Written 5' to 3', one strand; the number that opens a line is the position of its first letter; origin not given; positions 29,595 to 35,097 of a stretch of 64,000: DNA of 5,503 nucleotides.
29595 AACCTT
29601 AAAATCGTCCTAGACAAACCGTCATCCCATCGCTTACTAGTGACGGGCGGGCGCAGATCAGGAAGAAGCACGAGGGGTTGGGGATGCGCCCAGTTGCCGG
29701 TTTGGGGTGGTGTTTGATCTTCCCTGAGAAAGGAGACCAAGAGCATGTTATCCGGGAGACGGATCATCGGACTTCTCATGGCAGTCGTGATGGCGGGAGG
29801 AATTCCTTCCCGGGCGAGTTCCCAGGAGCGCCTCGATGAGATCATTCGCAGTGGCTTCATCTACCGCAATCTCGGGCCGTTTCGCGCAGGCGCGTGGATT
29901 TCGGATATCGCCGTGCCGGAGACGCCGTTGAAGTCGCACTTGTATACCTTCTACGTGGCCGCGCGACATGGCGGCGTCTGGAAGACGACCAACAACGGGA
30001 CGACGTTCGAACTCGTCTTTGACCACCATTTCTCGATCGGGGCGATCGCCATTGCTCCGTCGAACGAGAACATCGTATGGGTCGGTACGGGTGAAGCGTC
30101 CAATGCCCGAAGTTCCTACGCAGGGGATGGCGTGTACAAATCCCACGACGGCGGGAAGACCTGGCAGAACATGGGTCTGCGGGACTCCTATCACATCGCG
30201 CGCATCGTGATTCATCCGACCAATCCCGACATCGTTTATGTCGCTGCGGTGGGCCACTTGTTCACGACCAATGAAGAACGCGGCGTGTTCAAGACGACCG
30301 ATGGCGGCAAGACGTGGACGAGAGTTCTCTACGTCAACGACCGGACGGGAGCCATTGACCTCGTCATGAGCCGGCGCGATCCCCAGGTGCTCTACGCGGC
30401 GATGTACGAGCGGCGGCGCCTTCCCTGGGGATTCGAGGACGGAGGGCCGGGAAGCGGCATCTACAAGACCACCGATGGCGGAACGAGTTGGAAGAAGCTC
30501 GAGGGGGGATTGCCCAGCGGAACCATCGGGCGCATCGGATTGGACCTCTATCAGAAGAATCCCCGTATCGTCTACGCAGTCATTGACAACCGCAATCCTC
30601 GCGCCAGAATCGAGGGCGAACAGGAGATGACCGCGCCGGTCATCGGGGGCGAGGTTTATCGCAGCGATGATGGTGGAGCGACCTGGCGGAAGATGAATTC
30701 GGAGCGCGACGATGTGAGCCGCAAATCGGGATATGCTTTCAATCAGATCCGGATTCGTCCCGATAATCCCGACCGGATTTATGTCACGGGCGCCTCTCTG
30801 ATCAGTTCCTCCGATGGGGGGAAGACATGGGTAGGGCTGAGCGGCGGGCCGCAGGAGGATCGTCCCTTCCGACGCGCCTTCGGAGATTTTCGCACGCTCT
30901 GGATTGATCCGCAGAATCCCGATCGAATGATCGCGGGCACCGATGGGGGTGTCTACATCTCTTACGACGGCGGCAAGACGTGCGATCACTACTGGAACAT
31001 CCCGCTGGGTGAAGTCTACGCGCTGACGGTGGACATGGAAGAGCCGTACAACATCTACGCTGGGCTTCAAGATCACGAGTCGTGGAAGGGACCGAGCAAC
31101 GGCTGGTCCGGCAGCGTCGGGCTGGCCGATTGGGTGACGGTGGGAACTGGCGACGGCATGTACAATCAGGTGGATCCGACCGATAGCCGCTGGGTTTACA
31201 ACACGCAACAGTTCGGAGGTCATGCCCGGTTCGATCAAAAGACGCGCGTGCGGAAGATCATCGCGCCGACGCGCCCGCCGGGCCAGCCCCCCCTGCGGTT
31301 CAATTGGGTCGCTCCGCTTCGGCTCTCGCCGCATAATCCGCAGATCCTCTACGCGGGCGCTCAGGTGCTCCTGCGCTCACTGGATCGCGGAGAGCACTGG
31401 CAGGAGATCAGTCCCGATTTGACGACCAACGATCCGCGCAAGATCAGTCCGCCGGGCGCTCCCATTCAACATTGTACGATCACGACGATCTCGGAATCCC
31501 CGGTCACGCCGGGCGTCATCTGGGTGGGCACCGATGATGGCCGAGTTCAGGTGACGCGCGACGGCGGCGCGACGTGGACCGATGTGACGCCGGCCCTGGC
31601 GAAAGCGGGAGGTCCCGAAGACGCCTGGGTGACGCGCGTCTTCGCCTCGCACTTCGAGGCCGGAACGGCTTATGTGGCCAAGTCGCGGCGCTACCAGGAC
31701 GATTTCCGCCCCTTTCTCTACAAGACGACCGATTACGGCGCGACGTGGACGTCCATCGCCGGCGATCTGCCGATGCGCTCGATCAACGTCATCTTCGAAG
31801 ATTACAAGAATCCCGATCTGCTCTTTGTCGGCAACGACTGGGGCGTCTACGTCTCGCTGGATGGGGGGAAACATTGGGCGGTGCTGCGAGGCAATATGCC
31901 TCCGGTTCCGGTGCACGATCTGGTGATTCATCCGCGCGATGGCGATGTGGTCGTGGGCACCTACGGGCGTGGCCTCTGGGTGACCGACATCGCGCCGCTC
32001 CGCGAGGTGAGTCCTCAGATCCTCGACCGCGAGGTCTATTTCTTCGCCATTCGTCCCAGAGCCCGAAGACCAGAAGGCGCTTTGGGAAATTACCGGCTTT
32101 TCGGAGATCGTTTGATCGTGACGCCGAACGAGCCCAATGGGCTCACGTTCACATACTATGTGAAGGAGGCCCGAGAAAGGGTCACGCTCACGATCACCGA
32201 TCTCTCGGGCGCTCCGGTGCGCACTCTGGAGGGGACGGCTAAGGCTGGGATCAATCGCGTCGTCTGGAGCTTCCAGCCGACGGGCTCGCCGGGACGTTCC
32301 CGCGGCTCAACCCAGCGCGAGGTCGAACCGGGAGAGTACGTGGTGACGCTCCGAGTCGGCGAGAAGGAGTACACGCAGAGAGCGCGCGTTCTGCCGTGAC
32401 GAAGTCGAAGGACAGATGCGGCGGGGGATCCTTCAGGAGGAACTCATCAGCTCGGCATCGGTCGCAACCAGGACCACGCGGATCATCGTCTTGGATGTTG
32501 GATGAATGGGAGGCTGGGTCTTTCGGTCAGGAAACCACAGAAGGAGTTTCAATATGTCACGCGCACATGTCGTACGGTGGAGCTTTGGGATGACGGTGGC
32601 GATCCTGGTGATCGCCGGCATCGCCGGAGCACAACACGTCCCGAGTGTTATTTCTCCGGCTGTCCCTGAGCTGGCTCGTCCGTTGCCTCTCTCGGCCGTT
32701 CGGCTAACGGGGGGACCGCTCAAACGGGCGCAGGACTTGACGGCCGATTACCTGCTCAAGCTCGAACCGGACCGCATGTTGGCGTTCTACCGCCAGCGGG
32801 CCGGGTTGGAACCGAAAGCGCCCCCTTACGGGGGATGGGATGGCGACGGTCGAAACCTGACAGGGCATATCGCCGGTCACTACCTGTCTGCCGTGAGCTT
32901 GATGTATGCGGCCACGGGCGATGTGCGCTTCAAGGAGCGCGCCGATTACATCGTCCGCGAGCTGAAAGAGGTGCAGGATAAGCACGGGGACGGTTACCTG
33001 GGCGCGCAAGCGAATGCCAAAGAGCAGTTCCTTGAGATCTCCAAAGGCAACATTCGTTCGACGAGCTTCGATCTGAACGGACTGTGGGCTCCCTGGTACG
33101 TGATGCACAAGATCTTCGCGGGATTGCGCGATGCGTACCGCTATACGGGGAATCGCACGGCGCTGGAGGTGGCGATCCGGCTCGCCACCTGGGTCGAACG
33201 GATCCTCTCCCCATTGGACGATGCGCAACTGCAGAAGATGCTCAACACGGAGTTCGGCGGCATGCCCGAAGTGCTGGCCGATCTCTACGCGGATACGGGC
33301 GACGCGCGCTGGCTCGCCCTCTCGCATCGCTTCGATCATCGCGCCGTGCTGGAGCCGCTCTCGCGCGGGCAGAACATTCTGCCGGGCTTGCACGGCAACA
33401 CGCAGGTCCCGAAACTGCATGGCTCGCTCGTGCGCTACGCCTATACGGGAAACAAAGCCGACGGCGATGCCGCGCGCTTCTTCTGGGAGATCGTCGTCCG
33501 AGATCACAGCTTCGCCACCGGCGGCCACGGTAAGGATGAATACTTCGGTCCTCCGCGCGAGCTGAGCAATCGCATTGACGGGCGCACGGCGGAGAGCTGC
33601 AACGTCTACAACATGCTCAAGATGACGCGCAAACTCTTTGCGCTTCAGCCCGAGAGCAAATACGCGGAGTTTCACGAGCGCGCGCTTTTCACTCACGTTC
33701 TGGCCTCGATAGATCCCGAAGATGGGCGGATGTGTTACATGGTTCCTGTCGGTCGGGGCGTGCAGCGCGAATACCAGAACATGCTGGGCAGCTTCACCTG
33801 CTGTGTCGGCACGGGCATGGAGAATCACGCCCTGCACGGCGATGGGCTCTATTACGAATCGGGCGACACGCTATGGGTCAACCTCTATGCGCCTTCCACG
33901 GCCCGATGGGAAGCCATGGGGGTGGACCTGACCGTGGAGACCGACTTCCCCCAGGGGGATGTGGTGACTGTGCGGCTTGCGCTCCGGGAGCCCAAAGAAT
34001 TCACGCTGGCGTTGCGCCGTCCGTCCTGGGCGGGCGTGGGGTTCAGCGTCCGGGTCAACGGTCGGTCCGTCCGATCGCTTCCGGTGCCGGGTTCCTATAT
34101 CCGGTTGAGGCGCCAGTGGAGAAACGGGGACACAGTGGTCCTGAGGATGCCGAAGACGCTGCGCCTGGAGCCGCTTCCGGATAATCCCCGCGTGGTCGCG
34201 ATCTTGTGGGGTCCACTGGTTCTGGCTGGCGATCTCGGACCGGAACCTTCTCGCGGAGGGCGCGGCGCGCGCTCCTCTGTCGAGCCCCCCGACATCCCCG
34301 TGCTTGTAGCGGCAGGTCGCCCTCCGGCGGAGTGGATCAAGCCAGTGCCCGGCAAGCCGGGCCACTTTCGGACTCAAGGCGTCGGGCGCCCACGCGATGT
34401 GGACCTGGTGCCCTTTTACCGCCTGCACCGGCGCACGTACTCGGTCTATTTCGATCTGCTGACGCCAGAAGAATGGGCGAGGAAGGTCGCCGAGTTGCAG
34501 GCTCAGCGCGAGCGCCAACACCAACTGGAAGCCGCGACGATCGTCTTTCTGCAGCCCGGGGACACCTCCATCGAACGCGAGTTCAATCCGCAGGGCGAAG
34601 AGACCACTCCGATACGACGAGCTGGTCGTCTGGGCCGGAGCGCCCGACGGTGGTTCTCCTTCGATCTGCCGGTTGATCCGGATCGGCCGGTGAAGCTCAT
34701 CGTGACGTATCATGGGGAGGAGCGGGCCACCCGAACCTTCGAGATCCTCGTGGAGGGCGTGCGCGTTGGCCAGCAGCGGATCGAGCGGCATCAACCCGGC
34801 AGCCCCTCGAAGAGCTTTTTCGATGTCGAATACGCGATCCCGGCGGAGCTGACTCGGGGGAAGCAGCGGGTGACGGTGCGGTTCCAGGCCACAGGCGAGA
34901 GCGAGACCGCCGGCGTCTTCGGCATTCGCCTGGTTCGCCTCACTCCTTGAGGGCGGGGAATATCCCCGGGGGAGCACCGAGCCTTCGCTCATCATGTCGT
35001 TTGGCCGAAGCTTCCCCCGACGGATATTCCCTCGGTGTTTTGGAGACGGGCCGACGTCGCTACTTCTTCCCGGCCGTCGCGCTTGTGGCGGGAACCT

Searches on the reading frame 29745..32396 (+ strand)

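Call 9: search_protein_families(library=pfam, proteins=[window:29745-32396:+], max_evalue=0.001)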
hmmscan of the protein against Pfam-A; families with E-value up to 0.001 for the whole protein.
window:29745-32396:+ (884 aa): 4 families
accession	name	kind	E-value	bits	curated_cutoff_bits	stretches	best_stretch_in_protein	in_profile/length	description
PF15902.12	Sortilin-Vps10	-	1.6e-31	110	33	3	130-254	3-114/446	Sortilin, neurotensin receptor 3,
PF02012.26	BNR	-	2.4e-14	51.4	27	0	131-141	1-11/12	BNR/Asp-box repeat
PF13088.12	BNR_2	-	4.9e-06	26.5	31.4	0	126-253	84-202/277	BNR repeat-like domain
PF14870.12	PSII_BNR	-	5e-06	26.4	27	0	306-363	42-95/303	Photosynthesis system II assembly factor YCF48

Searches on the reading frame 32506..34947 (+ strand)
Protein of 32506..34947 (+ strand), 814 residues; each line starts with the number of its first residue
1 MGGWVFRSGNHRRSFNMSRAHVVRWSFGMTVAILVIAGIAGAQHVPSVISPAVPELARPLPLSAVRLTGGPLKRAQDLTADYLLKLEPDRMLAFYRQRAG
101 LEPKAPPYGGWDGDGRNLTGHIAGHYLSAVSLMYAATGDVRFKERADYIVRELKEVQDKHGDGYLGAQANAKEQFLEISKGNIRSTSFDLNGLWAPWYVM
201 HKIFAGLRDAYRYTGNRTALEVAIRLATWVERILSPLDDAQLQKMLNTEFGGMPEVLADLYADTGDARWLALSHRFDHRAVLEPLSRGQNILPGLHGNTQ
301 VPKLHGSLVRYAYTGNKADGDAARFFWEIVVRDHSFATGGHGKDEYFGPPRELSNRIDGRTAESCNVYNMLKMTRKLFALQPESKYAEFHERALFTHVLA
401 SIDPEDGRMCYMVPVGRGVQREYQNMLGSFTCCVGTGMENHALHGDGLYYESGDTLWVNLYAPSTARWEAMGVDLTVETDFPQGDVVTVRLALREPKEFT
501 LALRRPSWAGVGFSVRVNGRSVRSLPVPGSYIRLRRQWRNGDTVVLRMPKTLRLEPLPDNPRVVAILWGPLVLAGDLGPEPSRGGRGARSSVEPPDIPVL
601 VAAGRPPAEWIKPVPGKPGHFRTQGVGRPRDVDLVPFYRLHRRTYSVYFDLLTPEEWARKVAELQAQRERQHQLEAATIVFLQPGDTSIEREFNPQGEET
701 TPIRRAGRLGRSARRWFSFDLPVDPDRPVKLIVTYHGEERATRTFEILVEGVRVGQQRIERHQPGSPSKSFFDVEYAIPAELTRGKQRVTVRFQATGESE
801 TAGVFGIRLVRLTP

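Call 9: search_protein_families(library=pfam, proteins=[window:32506-34947:+], max_evalue=0.001)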
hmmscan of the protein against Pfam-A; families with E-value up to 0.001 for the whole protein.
window:32506-34947:+ (814 aa): 4 families
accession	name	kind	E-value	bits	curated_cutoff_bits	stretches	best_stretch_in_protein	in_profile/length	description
PF07944.18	Beta-AFase-like_GH127_cat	-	1e-115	387.2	24.9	1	64-444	1-374/376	Beta-L-arabinofuranosidase, GH127 catalytic domain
PF20736.2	Glyco_hydro127M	-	1.6e-23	83.1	24.2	1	455-549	1-94/95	Beta-L-arabinofuranosidase, GH127 middle domain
PF20620.4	DUF6805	-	6.5e-15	56.1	27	1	673-810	1-133/133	Family of unknown function (DUF6805)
PF16375.10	DUF4986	-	3.3e-06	28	29.5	1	582-649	13-84/84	Domain of unknown function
